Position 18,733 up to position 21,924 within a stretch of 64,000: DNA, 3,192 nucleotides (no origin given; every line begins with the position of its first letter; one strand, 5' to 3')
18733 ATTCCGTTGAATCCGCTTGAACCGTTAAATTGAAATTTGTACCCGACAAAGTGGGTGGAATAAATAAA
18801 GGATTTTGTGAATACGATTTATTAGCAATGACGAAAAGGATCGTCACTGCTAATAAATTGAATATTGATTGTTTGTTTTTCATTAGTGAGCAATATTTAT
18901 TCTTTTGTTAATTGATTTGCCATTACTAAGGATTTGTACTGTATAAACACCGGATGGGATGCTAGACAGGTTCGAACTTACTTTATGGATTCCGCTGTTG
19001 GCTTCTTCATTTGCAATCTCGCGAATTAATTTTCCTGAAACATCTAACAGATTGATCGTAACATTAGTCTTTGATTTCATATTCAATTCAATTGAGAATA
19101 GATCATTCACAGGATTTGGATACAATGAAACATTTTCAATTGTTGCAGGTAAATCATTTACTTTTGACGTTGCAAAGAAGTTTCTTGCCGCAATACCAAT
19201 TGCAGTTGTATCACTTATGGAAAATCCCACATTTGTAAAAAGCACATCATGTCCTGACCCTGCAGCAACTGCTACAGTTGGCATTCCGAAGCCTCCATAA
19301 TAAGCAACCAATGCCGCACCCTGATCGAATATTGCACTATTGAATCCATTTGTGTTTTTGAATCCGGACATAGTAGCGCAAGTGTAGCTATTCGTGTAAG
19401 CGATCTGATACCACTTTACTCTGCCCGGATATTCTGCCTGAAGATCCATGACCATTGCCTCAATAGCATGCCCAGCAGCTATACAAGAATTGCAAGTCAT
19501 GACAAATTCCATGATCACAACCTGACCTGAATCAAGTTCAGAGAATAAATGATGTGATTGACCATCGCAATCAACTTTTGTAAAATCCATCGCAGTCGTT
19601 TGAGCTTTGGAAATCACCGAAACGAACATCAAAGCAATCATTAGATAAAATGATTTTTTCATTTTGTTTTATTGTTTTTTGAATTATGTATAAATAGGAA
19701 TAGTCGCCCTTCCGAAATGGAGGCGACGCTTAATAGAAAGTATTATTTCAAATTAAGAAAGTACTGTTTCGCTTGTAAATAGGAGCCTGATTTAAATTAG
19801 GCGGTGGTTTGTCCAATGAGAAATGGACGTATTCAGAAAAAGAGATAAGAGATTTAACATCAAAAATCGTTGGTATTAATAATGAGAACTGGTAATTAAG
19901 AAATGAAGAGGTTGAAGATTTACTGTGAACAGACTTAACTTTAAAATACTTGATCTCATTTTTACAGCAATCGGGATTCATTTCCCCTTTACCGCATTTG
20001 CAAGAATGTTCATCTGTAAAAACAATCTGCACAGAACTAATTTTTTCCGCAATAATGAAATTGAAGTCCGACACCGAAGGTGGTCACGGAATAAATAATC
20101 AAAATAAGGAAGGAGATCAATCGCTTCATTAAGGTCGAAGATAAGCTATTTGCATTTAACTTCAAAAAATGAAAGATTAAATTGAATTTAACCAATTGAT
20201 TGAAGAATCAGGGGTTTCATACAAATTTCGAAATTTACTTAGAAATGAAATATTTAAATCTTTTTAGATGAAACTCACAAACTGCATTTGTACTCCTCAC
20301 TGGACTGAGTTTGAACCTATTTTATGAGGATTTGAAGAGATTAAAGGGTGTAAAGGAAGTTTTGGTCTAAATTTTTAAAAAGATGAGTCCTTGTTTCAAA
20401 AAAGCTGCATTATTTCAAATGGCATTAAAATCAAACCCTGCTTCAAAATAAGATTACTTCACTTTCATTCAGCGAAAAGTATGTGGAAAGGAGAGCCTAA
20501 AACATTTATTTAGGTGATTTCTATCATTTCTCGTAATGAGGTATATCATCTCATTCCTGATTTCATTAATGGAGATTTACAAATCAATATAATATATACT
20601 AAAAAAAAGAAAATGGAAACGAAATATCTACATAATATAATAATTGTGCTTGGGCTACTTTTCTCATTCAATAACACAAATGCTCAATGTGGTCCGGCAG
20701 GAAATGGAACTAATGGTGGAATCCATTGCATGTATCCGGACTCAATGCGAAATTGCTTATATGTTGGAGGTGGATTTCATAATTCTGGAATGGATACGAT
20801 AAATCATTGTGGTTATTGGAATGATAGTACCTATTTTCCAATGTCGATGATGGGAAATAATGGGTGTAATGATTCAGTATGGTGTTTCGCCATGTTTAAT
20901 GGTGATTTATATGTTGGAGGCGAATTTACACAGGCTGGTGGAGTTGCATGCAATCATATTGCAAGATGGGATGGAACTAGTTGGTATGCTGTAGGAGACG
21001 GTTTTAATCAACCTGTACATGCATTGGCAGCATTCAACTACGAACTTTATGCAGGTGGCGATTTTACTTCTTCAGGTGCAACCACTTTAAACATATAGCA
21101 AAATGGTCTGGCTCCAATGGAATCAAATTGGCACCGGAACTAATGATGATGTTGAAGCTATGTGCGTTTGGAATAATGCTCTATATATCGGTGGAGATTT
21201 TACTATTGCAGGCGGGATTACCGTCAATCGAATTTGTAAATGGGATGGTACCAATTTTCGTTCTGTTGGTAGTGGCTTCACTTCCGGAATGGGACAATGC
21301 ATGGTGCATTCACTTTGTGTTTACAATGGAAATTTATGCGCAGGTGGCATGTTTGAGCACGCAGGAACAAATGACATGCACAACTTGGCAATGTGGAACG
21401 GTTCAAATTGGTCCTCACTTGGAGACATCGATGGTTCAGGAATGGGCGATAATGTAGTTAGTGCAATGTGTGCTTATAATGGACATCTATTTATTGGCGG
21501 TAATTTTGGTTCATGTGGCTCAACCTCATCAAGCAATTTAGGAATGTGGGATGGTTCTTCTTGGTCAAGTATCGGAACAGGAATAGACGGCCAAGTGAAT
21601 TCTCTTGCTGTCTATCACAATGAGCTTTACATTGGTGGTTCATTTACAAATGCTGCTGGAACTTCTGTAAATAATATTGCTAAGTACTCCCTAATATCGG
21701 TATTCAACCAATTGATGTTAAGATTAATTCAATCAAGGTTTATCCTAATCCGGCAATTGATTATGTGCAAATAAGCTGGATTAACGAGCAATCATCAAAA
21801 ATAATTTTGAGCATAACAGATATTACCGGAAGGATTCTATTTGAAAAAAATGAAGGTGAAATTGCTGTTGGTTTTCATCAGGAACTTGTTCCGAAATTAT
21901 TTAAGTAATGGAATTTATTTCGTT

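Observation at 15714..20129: Block of T9SS-exported proteins centred on a multicopper oxidase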

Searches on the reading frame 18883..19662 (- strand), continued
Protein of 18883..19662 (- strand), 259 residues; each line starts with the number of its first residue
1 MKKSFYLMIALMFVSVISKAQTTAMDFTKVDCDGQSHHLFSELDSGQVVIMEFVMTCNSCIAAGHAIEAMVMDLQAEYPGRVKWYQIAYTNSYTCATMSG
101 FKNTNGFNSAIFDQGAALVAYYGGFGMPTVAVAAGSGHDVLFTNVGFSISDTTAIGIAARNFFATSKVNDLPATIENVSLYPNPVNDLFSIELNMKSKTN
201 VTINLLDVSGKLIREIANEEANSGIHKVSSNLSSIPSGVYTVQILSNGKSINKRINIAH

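Call 24: find_related_loci(query=A1, collection=genome_contigs, flank=10000)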
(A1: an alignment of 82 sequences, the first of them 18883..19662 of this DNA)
Query A1 (259 aa) in genome_contigs; peptide patterns used: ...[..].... (x = any residue, [..] = any of these).
366 stretches matched a pattern; 351 encode a relative of the query (tblastn E <= 1e-3); the best 80 are kept; 80 distinct loci.
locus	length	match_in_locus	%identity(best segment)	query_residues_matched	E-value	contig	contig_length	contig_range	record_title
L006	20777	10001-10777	95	1-259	2e-167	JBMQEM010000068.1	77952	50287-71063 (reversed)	MAG: Bacteroidota bacterium isolate LOS_Bin005 NODE_200_length_77952_cov_8.160789, whole genome shotgun sequence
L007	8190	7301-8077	97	1-259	1e-172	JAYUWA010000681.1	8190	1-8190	MAG: Bacteroidota bacterium isolate GL124_UP_concoct_234 GL124_UP_concoct_234_680, whole genome shotgun sequence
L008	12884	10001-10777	79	1-259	7e-146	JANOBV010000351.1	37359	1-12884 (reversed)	MAG: Bacteroidota bacterium isolate VAR_18_concoct_168_sub VAR_18_k141_3652404, whole genome shotgun sequence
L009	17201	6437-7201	59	5-259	4e-105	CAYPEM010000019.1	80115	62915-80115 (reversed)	MAG TPA_asm: uncultured Chitinophagaceae bacterium isolate SRP292972_co2_148 genome assembly, contig: NODE_253_length_80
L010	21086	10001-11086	48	1-259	2e-82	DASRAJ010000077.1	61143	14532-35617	MAG TPA_asm: Chitinophagales bacterium isolate SMAG_U11115 k141_4840945, whole genome shotgun sequence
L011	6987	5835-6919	46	1-258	3e-77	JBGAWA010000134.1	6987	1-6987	MAG: Chitinophagales bacterium isolate MAG_AAO_H10.16 AAOH10-16_opera_contig_25686, whole genome shotgun sequence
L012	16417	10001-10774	46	1-257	8e-76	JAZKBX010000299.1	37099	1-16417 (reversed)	MAG: Bacteroidota bacterium isolate ADI_H3L2_122-bin010_1 ADIH3L2_B010_1_000000000299, whole genome shotgun sequence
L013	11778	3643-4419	51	1-259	3e-91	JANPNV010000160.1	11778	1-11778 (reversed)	MAG: Bacteroidota bacterium isolate VAR_87_metabat_208 VAR_87_k141_5492313, whole genome shotgun sequence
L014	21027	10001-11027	45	3-257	6e-70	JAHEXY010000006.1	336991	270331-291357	MAG: Bacteroidetes bacterium isolate nzgw115 NODE_27_length_336992_cov_9.907971, whole genome shotgun sequence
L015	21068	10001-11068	43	1-259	1e-69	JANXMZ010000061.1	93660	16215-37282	MAG: Bacteroidetes bacterium isolate 338R_concoct_99_sub 338R_k141_1117972, whole genome shotgun sequence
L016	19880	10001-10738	47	3-244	2e-67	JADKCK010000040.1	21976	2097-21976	MAG: Sphingobacteriales bacterium isolate OdNE_18-Q3-R46-58_MAXAC.028 tig00018332-10-221310, whole genome shotgun sequen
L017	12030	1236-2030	42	1-259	6e-66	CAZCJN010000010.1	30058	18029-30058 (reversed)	MAG TPA_asm: uncultured Bacteroidia bacterium isolate binchicken_co396_338 genome assembly, contig: NODE_1430_length_300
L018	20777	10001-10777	43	6-259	1e-65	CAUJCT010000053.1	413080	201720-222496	MAG: Bacteroidota bacterium isolate KLAP35 genome assembly, contig: KLAP35_210356, whole genome shotgun sequence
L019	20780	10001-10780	43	1-259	7e-66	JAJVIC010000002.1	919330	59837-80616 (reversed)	MAG: Bacteroidia bacterium isolate Bin_39 c_000000000011, whole genome shotgun sequence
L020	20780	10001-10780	42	1-259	8e-66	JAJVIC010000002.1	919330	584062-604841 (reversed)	MAG: Bacteroidia bacterium isolate Bin_39 c_000000000011, whole genome shotgun sequence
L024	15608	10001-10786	39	1-259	2e-63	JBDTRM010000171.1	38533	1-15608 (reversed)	MAG: Bacteroidia bacterium isolate cluster3_bin.247 NODE_2803_length_38533_cov_9.610037, whole genome shotgun sequence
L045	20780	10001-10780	41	1-259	3e-60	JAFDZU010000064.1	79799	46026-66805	MAG: Bacteroidetes bacterium isolate SZAS-91 BACT-KAN-6__64__length-79799, whole genome shotgun sequence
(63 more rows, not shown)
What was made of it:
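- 351 genome loci were found and 80 were kept (call 24).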

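Call 29: predict_structure(alignment_id=A1)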
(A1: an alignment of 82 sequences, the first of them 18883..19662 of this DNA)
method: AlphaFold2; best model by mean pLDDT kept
length: 259 residues; sequences in the alignment: 82
mean_pLDDT: 87.4   pTM: 0.60
mean pLDDT of the five models: 87.4, 86.9, 87.0, 86.5, 86.1
residues with pLDDT >= 90: 148; 70-90: 89; 50-70: 21; < 50: 1
segments of 3 or more residues with pLDDT < 50: none
pLDDT, mean of each block of 10 residues (from residue 1): 72 56 90 94 90 93 96 88 95 96 95 93 82 89 90 93 69 79 85 90 89 93 92 91 87 85
secondary structure, 60 per line:
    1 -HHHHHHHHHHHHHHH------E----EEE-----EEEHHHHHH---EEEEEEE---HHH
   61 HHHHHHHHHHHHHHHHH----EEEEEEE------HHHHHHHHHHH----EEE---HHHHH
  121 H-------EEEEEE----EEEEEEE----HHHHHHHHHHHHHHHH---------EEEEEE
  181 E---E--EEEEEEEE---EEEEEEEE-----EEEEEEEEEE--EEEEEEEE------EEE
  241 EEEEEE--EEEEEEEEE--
elements in order: H2-16 E28-30 E36-38 H39-44 E48-54 H58-77 E82-88 H95-105 E110-112 H116-121 E129-134 E139-145 H150-165 E175-181 E188-195 E199-206 E212-221 E224-231 E238-246 E249-257
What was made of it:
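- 18883..19662 (-): Thioredoxin-fold CxxC protein with a T9SS type A sorting domain (259 aa, intact). It comprises a signal peptide (aa 1-20), a TlpA/ResA-like domain (aa ~21-170) and the sorting domain (aa 180-259). The active-site motif M55-T-C57-N-S-C60 is encoded at about 19483-19500. AlphaFold pLDDT 87.4 (call 29).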

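Call 31: search_solved_structures(query=A1, max_evalue=1)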
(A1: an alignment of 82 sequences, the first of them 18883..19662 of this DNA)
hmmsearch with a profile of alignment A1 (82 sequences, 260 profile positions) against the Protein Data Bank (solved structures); distinct sequences matched with E-value up to 1: 54.
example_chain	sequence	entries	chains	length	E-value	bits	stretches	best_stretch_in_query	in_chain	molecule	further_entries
8glk_D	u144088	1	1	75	4.5e-06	29.5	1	179-258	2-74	Endonuclease I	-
6xi3_AAA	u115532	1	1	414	2.2e-05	27.2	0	193-250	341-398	Large adhesion protein (Lap) involved in biofilm formation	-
2m72_A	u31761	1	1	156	4e-05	26.4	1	43-165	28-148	Uncharacterized thioredoxin-like protein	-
9whd_A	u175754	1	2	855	5.4e-05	25.9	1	173-253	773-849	GH167 glycoside hydrolase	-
7pzj_A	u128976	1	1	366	6.2e-05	25.7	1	152-252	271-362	Lipase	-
3gl3_A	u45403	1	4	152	0.00049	22.8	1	45-164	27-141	Putative Thiol:disulfide interchange protein DsbE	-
8qb1_A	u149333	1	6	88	0.00059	22.5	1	178-256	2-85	Mirolase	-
5jvk_A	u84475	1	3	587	0.011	18.4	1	175-256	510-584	Uncharacterized protein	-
8xyw_A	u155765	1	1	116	0.012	18.2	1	43-89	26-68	De novo designed Trx-3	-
7c3f_C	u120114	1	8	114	0.028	17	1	49-93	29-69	Thioredoxin M2, chloroplastic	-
5y1a_A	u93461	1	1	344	0.033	16.8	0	209-258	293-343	35 kDa hemin binding protein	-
8qpd_A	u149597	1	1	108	0.04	16.5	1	45-97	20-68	Thioredoxin M-type, chloroplastic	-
5g2z_A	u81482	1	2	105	0.04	16.5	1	46-98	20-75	THIOREDOXIN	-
4gwr_A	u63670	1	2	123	0.04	16.5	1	42-125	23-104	Protein disulfide-isomerase A6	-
2vim_A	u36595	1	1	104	0.051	16.2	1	44-77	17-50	THIOREDOXIN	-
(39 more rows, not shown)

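Call 43: search_protein_families(library=pfam, max_evalue=0.001, proteins=[L004:10782-11456:+])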
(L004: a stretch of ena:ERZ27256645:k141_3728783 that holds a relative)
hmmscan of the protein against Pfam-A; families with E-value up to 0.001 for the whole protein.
L004:10782-11456:+ (224 aa): 1 family
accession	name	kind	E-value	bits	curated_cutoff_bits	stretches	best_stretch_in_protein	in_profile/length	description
PF18962.6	Por_Secre_tail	-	7.1e-07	29.9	27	1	163-221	9-73/75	Secretion system C-terminal sorting domain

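Call 58: search_protein_families(library=ncbifam, max_evalue=0.01, proteins=[L004:10782-11456:+])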
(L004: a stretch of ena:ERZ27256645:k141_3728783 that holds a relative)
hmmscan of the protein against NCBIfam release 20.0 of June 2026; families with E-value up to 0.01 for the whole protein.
L004:10782-11456:+ (224 aa): 1 family
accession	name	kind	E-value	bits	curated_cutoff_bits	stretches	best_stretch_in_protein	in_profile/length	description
TIGR04183.1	Por_Secre_tail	domain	3.5e-08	33.3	23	1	165-222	14-70/72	T9SS type A sorting domain-containing protein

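Call 71: search_protein_families(library=pfam, max_evalue=10, proteins=[L006:9532-9915:+, L024:9476-9865:+, L045:9476-9862:+])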
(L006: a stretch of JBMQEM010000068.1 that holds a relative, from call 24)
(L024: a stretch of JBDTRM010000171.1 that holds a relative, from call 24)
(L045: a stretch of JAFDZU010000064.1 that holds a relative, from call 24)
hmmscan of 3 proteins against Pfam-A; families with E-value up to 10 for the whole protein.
L006:9532-9915:+ (127 aa): 1 family
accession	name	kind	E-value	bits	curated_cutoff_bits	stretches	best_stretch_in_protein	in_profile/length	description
PF04434.22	SWIM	-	0.048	13.7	19.6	1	36-57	3-28/38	SWIM zinc finger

L024:9476-9865:+ (129 aa): 0 families

L045:9476-9862:+ (128 aa): 3 families
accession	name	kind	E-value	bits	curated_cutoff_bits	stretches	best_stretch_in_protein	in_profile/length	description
PF21307.2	Glyco_hydro_95_C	-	0.0098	16.8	27.6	1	16-53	27-64/94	Glycoside hydrolase family 95, C-terminal domain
PF13008.12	zf-Paramyx-P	-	0.02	14.8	25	1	14-48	2-35/45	Zinc-binding domain of Paramyxoviridae V protein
PF01780.25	Ribosomal_L37ae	-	0.047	14.2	21.9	1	32-56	24-49/85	Ribosomal L37ae protein family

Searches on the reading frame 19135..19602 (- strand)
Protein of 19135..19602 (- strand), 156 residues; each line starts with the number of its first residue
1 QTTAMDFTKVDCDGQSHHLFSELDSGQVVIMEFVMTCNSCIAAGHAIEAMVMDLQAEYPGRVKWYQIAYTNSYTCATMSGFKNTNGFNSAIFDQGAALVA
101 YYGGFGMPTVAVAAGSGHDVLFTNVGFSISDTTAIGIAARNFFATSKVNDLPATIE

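Call 72: search_protein_representatives(protein=window:19135-19602:-)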
Query: 156 residues. Proteins with E-value up to 0.001 (for the whole library): 490; up to 1e-10: 383; up to 1e-30: 67. The best 150 are listed.
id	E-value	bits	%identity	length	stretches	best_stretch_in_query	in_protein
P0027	8.5e-55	200.7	62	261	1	1-152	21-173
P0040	2.8e-50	186.0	57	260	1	1-148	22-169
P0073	1.1e-49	184.1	59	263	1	1-153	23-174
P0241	4.2e-49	182.2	66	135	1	1-115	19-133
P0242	1.9e-48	180.1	55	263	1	1-150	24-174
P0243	6.3e-48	178.4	54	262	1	1-151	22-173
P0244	2.3e-47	176.5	50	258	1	3-150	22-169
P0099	2.8e-47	176.3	52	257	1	1-154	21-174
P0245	5.1e-46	172.2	54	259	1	1-150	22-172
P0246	8.9e-46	171.4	53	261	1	2-146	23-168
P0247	4.0e-45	169.3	55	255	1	1-149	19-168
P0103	1.8e-44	167.2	55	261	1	1-146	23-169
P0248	2.5e-44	166.7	49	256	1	4-152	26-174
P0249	1.2e-43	164.6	57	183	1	26-152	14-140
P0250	1.3e-43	164.4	53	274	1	3-151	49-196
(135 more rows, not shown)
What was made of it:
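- N-domain relatives are nearly all 250-270 aa, that is domain plus tail (call 72).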

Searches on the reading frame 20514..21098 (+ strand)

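Call 7: search_protein_families(library=ncbifam, max_evalue=0.01, proteins=[window:20514-21098:+])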
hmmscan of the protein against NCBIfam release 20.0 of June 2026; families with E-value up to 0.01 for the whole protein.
window:20514-21098:+ (194 aa): 0 families

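Call 8: search_protein_families(library=pfam, max_evalue=0.01, proteins=[window:20514-21098:+])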
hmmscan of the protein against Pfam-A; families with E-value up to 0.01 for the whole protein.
window:20514-21098:+ (194 aa): 2 families
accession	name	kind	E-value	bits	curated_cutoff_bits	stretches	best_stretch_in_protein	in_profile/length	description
PF12768.13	Rax2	-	5e-07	29.8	28.8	1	129-189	35-98/254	Rax2 C-terminal beta propeller domain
PF17164.10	DUF5122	-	0.00012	22.7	27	0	130-151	4-25/36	Domain of unknown function (DUF5122) beta-propeller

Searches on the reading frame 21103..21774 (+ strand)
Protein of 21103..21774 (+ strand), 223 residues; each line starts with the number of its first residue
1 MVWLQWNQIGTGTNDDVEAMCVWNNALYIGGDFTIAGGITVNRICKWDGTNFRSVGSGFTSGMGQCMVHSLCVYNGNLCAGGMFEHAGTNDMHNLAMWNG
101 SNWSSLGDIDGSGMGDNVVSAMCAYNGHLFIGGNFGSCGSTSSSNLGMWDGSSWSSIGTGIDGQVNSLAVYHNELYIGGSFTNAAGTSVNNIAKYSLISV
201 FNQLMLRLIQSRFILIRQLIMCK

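Call 7: search_protein_families(library=ncbifam, max_evalue=0.01, proteins=[window:21103-21774:+])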
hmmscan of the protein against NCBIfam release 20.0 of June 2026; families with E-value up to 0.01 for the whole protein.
window:21103-21774:+ (223 aa): 0 families

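Call 8: search_protein_families(library=pfam, max_evalue=0.01, proteins=[window:21103-21774:+])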
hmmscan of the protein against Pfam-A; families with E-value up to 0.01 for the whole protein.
window:21103-21774:+ (223 aa): 2 families
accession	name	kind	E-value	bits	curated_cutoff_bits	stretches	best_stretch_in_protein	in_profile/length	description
PF12768.13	Rax2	-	5.5e-09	36.2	28.8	1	118-195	25-105/254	Rax2 C-terminal beta propeller domain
PF17164.10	DUF5122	-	2.1e-05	25.1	27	0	174-195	5-26/36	Domain of unknown function (DUF5122) beta-propeller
